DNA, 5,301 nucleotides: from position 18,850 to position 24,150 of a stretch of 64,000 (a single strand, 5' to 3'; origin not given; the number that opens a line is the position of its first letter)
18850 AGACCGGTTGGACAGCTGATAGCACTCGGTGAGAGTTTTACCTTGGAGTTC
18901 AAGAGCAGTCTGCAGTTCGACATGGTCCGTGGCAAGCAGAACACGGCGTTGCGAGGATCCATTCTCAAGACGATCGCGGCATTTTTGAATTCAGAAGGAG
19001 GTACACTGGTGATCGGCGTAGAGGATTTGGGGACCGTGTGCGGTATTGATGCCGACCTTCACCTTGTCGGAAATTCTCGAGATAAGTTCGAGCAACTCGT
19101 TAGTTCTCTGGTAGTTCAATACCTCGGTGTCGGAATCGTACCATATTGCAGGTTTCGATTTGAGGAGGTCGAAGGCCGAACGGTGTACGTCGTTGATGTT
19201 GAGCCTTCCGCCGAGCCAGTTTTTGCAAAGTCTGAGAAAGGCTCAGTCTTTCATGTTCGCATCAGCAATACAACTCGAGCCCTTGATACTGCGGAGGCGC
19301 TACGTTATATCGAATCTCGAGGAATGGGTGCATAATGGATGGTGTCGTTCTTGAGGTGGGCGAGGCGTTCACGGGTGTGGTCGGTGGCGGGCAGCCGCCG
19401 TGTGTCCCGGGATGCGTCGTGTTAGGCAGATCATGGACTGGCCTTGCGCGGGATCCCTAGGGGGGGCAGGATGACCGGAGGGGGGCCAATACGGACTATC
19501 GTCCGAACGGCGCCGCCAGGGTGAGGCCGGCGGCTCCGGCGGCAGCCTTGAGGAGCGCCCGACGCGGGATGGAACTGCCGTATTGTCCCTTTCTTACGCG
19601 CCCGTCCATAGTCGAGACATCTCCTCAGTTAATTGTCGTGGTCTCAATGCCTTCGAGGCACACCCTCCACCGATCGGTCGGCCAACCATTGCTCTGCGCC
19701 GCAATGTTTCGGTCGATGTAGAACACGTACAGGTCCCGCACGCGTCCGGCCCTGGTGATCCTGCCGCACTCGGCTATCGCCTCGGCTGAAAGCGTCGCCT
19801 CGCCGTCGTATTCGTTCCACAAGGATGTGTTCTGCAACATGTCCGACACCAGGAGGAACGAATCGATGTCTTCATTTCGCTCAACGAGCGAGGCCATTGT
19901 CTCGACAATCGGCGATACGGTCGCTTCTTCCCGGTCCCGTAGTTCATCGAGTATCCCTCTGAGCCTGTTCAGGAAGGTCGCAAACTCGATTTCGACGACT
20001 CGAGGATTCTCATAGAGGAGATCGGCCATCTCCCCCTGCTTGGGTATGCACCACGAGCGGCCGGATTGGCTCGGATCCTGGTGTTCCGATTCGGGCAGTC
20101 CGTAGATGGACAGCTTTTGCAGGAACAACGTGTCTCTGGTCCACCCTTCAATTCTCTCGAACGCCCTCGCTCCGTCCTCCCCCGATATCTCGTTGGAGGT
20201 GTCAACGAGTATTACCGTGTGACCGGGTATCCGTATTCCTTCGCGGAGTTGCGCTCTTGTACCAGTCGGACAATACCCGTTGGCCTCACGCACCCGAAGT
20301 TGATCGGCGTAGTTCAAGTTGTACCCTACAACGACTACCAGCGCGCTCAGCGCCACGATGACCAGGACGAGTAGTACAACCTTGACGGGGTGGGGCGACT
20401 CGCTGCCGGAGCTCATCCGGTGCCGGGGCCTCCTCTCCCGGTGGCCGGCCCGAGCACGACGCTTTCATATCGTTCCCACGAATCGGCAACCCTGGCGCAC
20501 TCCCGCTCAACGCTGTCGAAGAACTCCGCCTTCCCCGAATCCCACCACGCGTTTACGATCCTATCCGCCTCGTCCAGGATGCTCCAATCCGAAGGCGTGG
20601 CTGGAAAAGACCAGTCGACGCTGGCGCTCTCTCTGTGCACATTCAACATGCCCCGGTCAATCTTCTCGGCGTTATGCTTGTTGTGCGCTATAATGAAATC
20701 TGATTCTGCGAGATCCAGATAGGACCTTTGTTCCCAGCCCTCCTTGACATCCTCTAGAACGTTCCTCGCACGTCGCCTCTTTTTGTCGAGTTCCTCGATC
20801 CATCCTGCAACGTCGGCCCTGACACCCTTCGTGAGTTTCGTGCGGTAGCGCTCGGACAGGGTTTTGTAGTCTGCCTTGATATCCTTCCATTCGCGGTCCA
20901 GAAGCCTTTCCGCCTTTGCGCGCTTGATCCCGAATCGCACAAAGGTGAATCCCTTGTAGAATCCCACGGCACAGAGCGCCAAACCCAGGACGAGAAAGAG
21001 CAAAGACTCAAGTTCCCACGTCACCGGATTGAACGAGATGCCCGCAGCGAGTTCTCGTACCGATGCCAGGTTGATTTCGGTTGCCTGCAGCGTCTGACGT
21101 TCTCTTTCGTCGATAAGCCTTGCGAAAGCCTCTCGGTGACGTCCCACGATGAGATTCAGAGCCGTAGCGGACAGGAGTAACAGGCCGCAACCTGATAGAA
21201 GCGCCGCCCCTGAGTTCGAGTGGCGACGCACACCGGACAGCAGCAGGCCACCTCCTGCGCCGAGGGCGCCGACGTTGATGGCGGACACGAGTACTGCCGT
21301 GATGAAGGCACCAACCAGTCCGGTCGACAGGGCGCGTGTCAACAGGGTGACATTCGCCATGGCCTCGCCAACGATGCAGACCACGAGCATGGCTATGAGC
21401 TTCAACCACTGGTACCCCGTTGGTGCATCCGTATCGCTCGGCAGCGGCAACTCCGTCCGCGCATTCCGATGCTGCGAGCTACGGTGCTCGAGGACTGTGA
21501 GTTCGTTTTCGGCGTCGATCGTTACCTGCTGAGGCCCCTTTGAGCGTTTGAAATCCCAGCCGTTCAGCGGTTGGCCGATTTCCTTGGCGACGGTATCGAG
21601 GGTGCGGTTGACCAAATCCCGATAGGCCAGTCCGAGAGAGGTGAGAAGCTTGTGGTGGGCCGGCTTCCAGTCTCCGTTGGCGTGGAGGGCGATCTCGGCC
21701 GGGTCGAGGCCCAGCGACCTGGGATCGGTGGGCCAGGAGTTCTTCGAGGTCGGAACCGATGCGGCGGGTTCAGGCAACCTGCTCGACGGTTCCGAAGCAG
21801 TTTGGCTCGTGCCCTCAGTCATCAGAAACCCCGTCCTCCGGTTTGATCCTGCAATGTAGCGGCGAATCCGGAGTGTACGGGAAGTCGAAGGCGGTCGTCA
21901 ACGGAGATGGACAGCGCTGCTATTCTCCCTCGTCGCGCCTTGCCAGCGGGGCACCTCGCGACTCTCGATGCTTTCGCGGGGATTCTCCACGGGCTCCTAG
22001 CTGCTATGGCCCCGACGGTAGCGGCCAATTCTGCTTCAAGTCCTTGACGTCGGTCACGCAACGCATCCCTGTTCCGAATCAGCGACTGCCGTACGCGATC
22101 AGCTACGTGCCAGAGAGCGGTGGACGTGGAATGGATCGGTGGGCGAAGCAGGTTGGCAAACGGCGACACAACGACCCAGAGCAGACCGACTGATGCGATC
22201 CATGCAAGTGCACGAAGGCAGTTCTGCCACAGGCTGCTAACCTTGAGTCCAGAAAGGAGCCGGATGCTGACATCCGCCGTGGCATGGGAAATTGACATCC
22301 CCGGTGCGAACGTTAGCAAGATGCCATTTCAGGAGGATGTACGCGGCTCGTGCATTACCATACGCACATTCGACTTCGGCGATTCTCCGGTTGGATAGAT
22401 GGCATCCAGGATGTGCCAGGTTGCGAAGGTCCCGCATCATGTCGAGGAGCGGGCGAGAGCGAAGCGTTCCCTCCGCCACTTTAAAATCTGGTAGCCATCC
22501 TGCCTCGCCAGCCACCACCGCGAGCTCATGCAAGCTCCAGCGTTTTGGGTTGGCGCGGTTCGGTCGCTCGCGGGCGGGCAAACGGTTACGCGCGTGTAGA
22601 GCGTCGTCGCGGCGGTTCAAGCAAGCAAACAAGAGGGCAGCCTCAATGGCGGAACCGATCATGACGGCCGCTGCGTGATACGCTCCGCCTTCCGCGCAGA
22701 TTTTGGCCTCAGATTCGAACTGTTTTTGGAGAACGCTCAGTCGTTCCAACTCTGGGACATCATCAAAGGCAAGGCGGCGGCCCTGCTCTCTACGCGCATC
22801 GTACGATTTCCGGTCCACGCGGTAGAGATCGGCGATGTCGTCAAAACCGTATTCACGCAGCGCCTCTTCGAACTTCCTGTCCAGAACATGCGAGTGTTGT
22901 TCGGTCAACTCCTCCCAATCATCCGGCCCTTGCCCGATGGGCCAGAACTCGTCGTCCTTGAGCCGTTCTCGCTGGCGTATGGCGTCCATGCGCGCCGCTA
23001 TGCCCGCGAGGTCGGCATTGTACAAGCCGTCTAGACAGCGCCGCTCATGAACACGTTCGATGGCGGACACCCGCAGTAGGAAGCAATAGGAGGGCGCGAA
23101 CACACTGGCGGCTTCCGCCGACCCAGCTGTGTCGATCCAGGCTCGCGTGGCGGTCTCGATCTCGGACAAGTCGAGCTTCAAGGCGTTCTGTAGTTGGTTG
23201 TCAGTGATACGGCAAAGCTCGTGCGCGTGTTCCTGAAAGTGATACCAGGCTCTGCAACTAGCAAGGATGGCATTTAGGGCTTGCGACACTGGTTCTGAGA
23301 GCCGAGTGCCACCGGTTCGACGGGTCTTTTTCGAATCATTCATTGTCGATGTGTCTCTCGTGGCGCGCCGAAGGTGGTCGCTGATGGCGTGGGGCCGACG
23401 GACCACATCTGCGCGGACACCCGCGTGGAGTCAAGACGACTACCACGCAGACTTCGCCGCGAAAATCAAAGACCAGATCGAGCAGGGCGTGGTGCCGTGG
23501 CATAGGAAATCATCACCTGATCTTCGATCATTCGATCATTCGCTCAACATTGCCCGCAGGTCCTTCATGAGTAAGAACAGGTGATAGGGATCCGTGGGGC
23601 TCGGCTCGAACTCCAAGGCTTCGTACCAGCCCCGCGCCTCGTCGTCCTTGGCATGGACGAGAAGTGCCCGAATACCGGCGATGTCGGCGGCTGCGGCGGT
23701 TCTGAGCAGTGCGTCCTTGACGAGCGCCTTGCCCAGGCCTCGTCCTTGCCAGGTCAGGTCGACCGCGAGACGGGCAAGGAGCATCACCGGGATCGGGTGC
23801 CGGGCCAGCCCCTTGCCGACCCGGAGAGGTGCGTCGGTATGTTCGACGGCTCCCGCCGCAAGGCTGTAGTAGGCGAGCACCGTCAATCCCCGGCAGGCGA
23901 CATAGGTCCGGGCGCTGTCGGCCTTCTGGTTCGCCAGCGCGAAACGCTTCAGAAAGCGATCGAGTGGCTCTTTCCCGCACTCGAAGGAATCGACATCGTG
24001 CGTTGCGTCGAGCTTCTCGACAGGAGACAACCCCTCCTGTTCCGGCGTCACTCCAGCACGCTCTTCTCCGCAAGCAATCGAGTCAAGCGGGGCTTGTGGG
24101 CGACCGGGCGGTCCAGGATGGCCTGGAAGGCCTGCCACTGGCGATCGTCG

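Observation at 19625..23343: Four head-to-tail, translationally coupled genes (HEPN-like plus three membrane proteins, one vWA-like): candidate undescribed defence module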

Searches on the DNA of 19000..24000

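Call 71: search_rna_families(source=window, start=19000, end=24000, threshold=evalue, max_evalue=1)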
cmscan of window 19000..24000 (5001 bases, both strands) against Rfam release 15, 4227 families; matches with E-value up to 1: 0.
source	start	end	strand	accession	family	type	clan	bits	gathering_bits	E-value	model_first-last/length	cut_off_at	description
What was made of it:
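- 21906..22236 (.): Lineage-specific spacer (the bulk of 'ORF2', 21822..22298), probably non-coding. No Rfam match (call 71).
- Tried and rejected: No RNA family in the spacer (call 71).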
